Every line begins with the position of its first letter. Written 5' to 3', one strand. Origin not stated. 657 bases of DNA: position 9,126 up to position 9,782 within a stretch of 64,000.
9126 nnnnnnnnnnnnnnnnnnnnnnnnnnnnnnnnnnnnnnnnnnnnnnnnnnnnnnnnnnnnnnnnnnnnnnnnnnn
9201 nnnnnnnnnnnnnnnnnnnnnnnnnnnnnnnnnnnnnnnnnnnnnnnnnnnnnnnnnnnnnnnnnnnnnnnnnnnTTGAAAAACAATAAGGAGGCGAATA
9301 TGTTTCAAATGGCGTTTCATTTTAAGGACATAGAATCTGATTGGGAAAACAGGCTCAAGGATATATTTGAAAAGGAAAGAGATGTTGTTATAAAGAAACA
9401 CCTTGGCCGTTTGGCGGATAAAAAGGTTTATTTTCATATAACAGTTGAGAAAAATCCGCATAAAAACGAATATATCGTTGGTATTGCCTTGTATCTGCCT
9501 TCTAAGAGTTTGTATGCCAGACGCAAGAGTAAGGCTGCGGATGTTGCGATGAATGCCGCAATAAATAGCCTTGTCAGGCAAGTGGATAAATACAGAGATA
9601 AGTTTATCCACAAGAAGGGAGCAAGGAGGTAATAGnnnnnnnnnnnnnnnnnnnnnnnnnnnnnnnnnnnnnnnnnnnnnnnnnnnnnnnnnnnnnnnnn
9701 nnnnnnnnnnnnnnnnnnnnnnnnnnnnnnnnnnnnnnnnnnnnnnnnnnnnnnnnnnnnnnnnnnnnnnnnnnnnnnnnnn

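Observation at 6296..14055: Seven-gene heat-shock super-operon carrying both HspR and HrcA repressors behind one promoter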

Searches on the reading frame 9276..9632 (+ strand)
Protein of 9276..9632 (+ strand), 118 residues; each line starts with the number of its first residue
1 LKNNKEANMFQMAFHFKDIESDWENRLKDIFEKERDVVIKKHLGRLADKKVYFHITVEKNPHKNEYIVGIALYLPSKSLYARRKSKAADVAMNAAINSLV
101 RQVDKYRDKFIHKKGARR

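Call 3: search_protein_families(library=pfam, proteins=[window:9276-9632:+])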
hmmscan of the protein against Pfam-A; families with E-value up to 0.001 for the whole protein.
window:9276-9632:+ (118 aa): 1 family
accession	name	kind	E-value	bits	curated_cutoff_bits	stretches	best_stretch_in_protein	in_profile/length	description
PF02482.25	Ribosomal_S30AE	-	0.00013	23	23.7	1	39-109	18-86/88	Sigma 54 modulation protein / S30EA ribosomal protein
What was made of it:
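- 9300..9632 (+): Divergent HPF/YfiA (S30AE)-like gene, 110 aa. Its own Pfam score is 23.0 against a cut-off of 23.7 (call 3).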

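Call 4: search_protein_families(library=ncbifam, proteins=[window:9276-9632:+])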
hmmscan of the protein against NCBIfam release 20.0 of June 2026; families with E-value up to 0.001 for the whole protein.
window:9276-9632:+ (118 aa): 1 family
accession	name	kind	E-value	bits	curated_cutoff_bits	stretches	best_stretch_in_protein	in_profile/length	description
TIGR00741.1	yfiA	equivalog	2.2e-05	24.9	40.9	1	39-114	27-99/102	ribosome hibernation-promoting factor, HPF/YfiA family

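Call 30: find_homologous_proteins(query=window:9300-9632:+, max_evalue=0.01)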
Query window:9300-9632:+ (110 aa): 2 proteins with E <= 0.01 among 3 candidates.
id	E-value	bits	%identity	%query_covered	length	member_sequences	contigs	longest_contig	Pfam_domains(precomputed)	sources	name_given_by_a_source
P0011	4.3e-65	234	99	100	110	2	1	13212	-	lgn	-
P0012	2.9e-48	180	75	100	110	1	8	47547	-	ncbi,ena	-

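Call 32: find_encoding_contigs(protein=P0012, flank=10000, max_places=6)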
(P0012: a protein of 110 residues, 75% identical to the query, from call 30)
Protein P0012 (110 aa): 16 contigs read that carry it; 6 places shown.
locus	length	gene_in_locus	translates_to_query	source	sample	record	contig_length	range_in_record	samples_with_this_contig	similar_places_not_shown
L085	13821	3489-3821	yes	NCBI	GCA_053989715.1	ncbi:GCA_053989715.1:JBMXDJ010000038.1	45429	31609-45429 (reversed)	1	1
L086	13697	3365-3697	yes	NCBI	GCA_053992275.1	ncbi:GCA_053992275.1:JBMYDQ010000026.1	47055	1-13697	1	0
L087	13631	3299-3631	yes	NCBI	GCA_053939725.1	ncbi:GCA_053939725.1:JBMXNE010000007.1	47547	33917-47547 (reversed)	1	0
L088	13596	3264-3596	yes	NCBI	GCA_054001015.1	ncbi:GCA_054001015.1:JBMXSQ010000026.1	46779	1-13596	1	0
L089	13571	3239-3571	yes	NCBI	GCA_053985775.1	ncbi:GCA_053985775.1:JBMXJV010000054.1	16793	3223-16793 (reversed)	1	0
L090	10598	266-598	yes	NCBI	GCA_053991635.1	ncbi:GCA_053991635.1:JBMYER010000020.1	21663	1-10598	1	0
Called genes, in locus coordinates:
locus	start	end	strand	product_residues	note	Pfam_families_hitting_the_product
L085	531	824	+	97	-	PF13411:MerR_1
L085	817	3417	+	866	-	PF02861:Clp_N, PF23569:NBD_SMAX1, PF00004:AAA, PF17871:AAA_lid_9, PF00004:AAA, PF07724:AAA_2, PF07728:AAA_5, PF10431:ClpB_D2-small, +10 more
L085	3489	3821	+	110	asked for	-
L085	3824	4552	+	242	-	PF01628:HrcA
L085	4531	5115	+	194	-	PF01025:GrpE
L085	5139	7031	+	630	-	PF00012:HSP70, PF06723:MreB_Mbl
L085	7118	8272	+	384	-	PF00226:DnaJ, PF01556:DnaJ_C, PF27659:CHP02642 (faint), PF00684:DnaJ_CXXCXGXG, PF15777:Anti-TRAP (faint)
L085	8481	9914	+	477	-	PF02321:OEP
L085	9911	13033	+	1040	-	PF00873:ACR_tran, PF02355:SecD_SecF_C (faint)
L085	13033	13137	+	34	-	-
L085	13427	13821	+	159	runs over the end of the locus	PF00731:AIRC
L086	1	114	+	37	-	?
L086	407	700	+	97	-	PF13411:MerR_1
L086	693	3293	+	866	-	PF02861:Clp_N, PF23569:NBD_SMAX1, PF00004:AAA, PF17871:AAA_lid_9, PF00004:AAA, PF07724:AAA_2, PF07728:AAA_5, PF10431:ClpB_D2-small, +10 more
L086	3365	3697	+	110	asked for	-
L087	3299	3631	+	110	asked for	-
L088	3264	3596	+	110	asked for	-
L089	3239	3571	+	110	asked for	-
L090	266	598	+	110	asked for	-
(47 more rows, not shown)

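Call 46: search_protein_representatives(protein=window:9300-9632:+)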
Query: 110 residues. Proteins with E-value up to 0.001 (for the whole library): 24; up to 1e-10: 2; up to 1e-30: 1. The best 24 are listed.
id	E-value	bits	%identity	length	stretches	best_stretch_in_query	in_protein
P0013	6.5e-31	122.9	49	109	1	3-109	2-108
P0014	1.0e-14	70.9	41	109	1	16-106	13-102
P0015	2.4e-09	53.6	38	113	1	27-106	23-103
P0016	8.4e-09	51.9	32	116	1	18-102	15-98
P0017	1.7e-08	50.9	35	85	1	30-104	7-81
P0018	2.1e-07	47.4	32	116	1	26-103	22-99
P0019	1.1e-06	45.1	42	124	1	22-79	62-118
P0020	1.2e-06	45.0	37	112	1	18-101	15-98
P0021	1.6e-06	44.5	32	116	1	22-102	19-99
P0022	8.0e-06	42.3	33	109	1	19-110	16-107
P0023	1.8e-05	41.2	30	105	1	23-106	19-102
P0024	2.1e-05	41.0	27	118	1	23-102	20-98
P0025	2.2e-05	40.9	34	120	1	39-102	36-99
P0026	3.0e-05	40.4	33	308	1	26-100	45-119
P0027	7.4e-05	39.2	29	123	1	8-101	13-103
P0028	1.0e-04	38.7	30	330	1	30-110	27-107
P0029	2.7e-04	37.4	32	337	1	21-106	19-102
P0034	7.4e-04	36.0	25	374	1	7-109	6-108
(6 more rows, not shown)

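Call 47: predict_structure(alignment_id=A6)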
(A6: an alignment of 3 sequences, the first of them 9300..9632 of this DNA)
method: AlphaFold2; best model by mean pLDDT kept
length: 110 residues; sequences in the alignment: 3
mean_pLDDT: 76.9   pTM: 0.67
mean pLDDT of the five models: 76.9, 72.6, 70.1, 66.3, 44.9
residues with pLDDT >= 90: 0; 70-90: 87; 50-70: 16; < 50: 7
segments of 3 or more residues with pLDDT < 50: 104-110
pLDDT, mean of each block of 10 residues (from residue 1): 68 75 85 86 81 74 84 83 88 77 46
secondary structure, 60 per line:
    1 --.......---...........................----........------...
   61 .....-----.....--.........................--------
elements in order: E3-9 H13-39 E44-51 E58-65 H71-75 H78-102
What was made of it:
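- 9300..9632 (+): The AlphaFold2 model has mean pLDDT 77 and a beta-alpha-beta-beta-alpha layout (call 47).
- On HPF/YfiA/pY ribosome hibernation factors (Pfam S30AE): The AlphaFold2 model (mean pLDDT 77) shows beta-alpha-beta-beta-alpha-alpha (call 47).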

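Call 49: search_protein_families(library=pfam, proteins=[P0013, P0014, P0015, P0016, P0018, P0020, P0026, P0028, P0029, P0034], max_evalue=0.01)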
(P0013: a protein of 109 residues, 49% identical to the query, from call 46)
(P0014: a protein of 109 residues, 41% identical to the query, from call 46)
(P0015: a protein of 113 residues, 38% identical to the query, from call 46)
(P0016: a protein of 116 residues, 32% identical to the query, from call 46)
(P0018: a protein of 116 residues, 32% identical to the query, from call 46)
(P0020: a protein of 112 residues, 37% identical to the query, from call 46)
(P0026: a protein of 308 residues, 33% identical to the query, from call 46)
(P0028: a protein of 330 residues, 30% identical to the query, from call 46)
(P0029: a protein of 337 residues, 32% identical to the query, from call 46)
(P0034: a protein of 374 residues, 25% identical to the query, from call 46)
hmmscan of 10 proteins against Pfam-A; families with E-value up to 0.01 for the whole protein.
P0013 (109 aa): 1 family
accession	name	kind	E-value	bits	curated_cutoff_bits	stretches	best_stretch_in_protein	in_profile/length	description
PF02482.25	Ribosomal_S30AE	-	3.4e-05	24.9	23.7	1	25-101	13-87/88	Sigma 54 modulation protein / S30EA ribosomal protein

P0014 (109 aa): 1 family
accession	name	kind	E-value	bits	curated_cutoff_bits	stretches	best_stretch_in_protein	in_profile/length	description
PF02482.25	Ribosomal_S30AE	-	9.2e-07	29.9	23.7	1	5-98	3-87/88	Sigma 54 modulation protein / S30EA ribosomal protein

P0015 (113 aa): 1 family
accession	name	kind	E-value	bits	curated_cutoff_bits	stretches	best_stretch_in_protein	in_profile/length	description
PF02482.25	Ribosomal_S30AE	-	4.8e-09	37.3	23.7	1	6-100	4-88/88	Sigma 54 modulation protein / S30EA ribosomal protein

P0016 (116 aa): 2 families
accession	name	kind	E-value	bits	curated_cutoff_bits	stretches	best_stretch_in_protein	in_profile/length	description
PF02482.25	Ribosomal_S30AE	-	1.7e-09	38.7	23.7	1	6-99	4-88/88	Sigma 54 modulation protein / S30EA ribosomal protein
PF08581.15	Tup_N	-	0.0056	17.4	28.7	0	74-116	3-44/77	Tup N-terminal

P0018 (116 aa): 2 families
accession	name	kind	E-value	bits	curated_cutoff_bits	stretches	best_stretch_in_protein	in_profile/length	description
PF02482.25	Ribosomal_S30AE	-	8.5e-06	26.8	23.7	1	24-98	15-87/88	Sigma 54 modulation protein / S30EA ribosomal protein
PF09755.14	DUF2046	-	0.0089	15.6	24.7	0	29-113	49-141/305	Uncharacterized conserved protein H4 (DUF2046)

P0020 (112 aa): 1 family
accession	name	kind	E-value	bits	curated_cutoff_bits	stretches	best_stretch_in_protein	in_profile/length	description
PF02482.25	Ribosomal_S30AE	-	5e-10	40.4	23.7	1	3-98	1-86/88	Sigma 54 modulation protein / S30EA ribosomal protein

P0026 (308 aa): 2 families
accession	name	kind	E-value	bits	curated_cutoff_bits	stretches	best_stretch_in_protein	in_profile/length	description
PF02482.25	Ribosomal_S30AE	-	7.4e-07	30.3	23.7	1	30-122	5-88/88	Sigma 54 modulation protein / S30EA ribosomal protein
PF08281.18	Sigma70_r4_2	-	0.00074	19.6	25.7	1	258-291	15-48/54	Sigma-70, region 4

P0028 (330 aa): 3 families
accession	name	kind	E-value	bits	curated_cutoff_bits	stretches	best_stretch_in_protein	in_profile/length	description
PF08281.18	Sigma70_r4_2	-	1.2e-06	28.5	25.7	1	268-317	3-52/54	Sigma-70, region 4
PF22233.2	PhyR_sigma-like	-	1.3e-06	28.6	27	1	276-316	4-44/50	Response regulator PhyR, sigma-like domain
PF02482.25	Ribosomal_S30AE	-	2e-06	28.9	23.7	1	9-99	6-87/88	Sigma 54 modulation protein / S30EA ribosomal protein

P0029 (337 aa): 2 families
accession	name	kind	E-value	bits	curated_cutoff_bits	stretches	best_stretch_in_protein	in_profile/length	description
PF02482.25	Ribosomal_S30AE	-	8.2e-12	46.1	23.7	1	4-98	2-87/88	Sigma 54 modulation protein / S30EA ribosomal protein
PF08281.18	Sigma70_r4_2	-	1.6e-06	28.1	25.7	1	274-326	2-54/54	Sigma-70, region 4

P0034 (374 aa): 2 families
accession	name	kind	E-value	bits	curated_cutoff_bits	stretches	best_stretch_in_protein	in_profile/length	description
PF02482.25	Ribosomal_S30AE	-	3e-06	28.3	23.7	1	17-101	9-87/88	Sigma 54 modulation protein / S30EA ribosomal protein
PF08281.18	Sigma70_r4_2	-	0.0034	17.4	25.7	0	276-323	3-50/54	Sigma-70, region 4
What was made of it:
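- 9300..9632 (+): 24 homologues were found in 1.8 billion representative proteins, and all 10 tested pass PF02482 (calls 46, 49).
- On HPF/YfiA/pY ribosome hibernation factors (Pfam S30AE): All 10 homologues tested pass Pfam at 25-46 bits (call 49).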

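Call 50: fold_search(model_id=the predicted structure, library=pdb)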
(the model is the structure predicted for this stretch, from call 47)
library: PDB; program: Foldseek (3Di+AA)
matches with E <= 10: 624; with E <= 0.001: 0
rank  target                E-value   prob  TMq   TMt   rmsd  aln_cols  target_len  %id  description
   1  5mmj_y                2.8e-03  0.90  0.33  0.32  16.3       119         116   15  Structure of the small subunit of the chloroplast ribosome (released 2017-01-11)
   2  5x8r_y                4.6e-03  0.85  0.35  0.35  14.0       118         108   14  Structure of the 30S small subunit of chloroplast ribosome from spinach (released 2017-06-07)
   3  2rql_MODEL_1_A        1.0e-02  0.60  0.26  0.29  15.4       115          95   19  Solution structure of the E. coli ribosome hibernation promoting factor HPF (released 2010-02-02)
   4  4hei_A                1.3e-02  0.41  0.24  0.27  16.1       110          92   18  2A X-RAY STRUCTURE OF HPF from VIBRIO CHOLERAE (released 2012-10-24)
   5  6h4n_x                1.3e-02  0.44  0.25  0.28  15.0       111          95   18  Structure of a hibernating 100S ribosome reveals an inactive conformation of the ribosomal protein S1 - 70S Hibernatin (released 2018-09-05)
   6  4v8i_AY               2.1e-02  0.72  0.30  0.33  15.3       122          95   18  Crystal structure of YfiA bound to the 70S ribosome. (released 2014-07-09)
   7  28lu_y                2.2e-02  0.85  0.41  0.33  11.5       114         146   12  Structure of the Chlamydomonas reinhardtii chlororibosome with factor pY (released 2026-04-01)
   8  5ngm_Av               2.4e-02  0.77  0.35  0.25  18.5       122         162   17  2.9S structure of the 70S ribosome composing the S. aureus 100S complex (released 2017-10-04)
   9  8uu7_w                2.8e-02  0.82  0.39  0.43  15.8       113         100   16  Cryo-EM structure of the Listeria innocua 70S ribosome in complex with HflXr, HPF, and E-site tRNA (structure II-B) (released 2024-02-28)
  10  1pu1_MODEL_1_A        6.4e-02  0.96  0.52  0.60   4.6        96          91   14  Solution structure of the Hypothetical protein mth677 from Methanothermobacter Thermautotrophicus (released 2004-06-08)
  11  3h4r                  1.3e-01  0.28  0.24  0.15  13.2       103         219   13  Crystal structure of E. coli RecE exonuclease (released 2009-05-26)
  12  8fmw_W                1.9e-01  0.23  0.29  0.32  15.6       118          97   15  The structure of a hibernating ribosome in the Lyme disease pathogen (released 2023-11-08)
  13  8py2_B                2.0e-01  0.47  0.28  0.14   8.0        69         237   12  Cryo-EM structure of the human BRISC dimer complex bound to compound JMS-175-2 (released 2025-02-05)
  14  1avq_C                2.0e-01  0.15  0.22  0.12  14.9       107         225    4  TOROIDAL STRUCTURE OF LAMBDA EXONUCLEASE DETERMINED AT 2.4 ANGSTROMS (released 1998-03-18)
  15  3ueb_B                2.4e-01  0.38  0.35  0.36   5.8        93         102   13  Crystal structure of TON_0450 from Thermococcus onnurineus NA1 (released 2012-10-10)
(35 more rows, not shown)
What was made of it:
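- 9300..9632 (+): The Foldseek top hits are pY/HPF/YfiA, but the scores are weak (call 50).
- On HPF/YfiA/pY ribosome hibernation factors (Pfam S30AE): The Foldseek top hits are pY/HPF/YfiA, but with E about 3e-3 and TM about 0.3 (call 50).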

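Call 77: find_encoding_contigs(protein=P0014, flank=5000, max_places=2)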
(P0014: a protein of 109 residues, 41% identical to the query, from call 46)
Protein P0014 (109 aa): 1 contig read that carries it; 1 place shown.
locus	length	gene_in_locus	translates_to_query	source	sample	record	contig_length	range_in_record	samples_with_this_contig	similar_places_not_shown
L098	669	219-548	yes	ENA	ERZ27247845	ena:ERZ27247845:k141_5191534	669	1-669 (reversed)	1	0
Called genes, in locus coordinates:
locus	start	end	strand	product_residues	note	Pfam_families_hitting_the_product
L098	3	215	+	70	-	?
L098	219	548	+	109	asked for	PF02482:Ribosomal_S30AE (weak)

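Call 78: find_encoding_contigs(protein=P0016, flank=5000, max_places=2)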
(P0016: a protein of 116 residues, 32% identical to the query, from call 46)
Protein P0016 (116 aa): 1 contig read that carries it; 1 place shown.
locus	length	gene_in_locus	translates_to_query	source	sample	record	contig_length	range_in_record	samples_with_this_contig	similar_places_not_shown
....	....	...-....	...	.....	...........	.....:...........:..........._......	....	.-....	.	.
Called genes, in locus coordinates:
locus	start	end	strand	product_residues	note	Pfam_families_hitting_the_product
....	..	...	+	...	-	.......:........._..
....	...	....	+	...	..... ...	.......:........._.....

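Call 79: find_encoding_contigs(protein=P0020, flank=5000, max_places=2)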
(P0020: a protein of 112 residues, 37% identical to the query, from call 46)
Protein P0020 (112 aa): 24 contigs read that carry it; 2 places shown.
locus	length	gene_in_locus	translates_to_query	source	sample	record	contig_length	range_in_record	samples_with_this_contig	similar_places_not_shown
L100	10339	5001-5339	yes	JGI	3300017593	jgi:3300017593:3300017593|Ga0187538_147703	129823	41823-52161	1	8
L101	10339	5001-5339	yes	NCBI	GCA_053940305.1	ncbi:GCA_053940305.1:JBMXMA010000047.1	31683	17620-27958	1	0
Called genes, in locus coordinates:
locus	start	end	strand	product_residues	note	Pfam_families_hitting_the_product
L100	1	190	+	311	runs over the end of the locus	PF01745:IPT (faint), PF02224:Cytidylate_kin (faint), PF01715:IPPT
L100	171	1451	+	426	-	PF13167:GTP-bdg_N, PF16360:GTP-bdg_M, PF01926:MMR_HSR1, PF02421:FeoB_N (weak)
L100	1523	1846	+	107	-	PF13411:MerR_1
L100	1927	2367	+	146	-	PF00011:HSP20, PF17886:ArsA_HSP20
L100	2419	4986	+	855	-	PF02861:Clp_N, PF23569:NBD_SMAX1, PF00004:AAA, PF17871:AAA_lid_9, PF00004:AAA, PF07724:AAA_2, PF07728:AAA_5, PF10431:ClpB_D2-small, +7 more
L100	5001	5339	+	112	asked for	PF02482:Ribosomal_S30AE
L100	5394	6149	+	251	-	PF01628:HrcA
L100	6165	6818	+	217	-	PF01025:GrpE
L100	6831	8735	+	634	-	PF00012:HSP70, PF06723:MreB_Mbl, PF00012:HSP70, PF02782:FGGY_C (weak)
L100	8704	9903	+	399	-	PF00226:DnaJ, PF01556:DnaJ_C, PF15777:Anti-TRAP (faint), PF00684:DnaJ_CXXCXGXG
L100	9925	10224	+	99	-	PF09723:Zn_ribbon_8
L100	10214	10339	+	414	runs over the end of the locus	PF06245:DUF1015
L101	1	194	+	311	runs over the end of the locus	PF01745:IPT (faint), PF01715:IPPT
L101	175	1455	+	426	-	PF13167:GTP-bdg_N, PF16360:GTP-bdg_M, PF01926:MMR_HSR1, PF02421:FeoB_N (weak)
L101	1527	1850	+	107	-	PF13411:MerR_1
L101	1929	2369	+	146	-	PF00011:HSP20, PF17886:ArsA_HSP20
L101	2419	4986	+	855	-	PF02861:Clp_N, PF23569:NBD_SMAX1, PF00004:AAA, PF17871:AAA_lid_9, PF00004:AAA, PF07724:AAA_2, PF07728:AAA_5, PF10431:ClpB_D2-small, +7 more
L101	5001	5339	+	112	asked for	PF02482:Ribosomal_S30AE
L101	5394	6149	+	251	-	PF01628:HrcA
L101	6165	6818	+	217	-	PF01025:GrpE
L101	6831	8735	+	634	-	PF00012:HSP70, PF06723:MreB_Mbl, PF00012:HSP70, PF02782:FGGY_C (weak)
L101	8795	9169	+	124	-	PF05635:23S_rRNA_IVP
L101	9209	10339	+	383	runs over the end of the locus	PF00226:DnaJ, PF01556:DnaJ_C, PF00684:DnaJ_CXXCXGXG, PF15777:Anti-TRAP (faint)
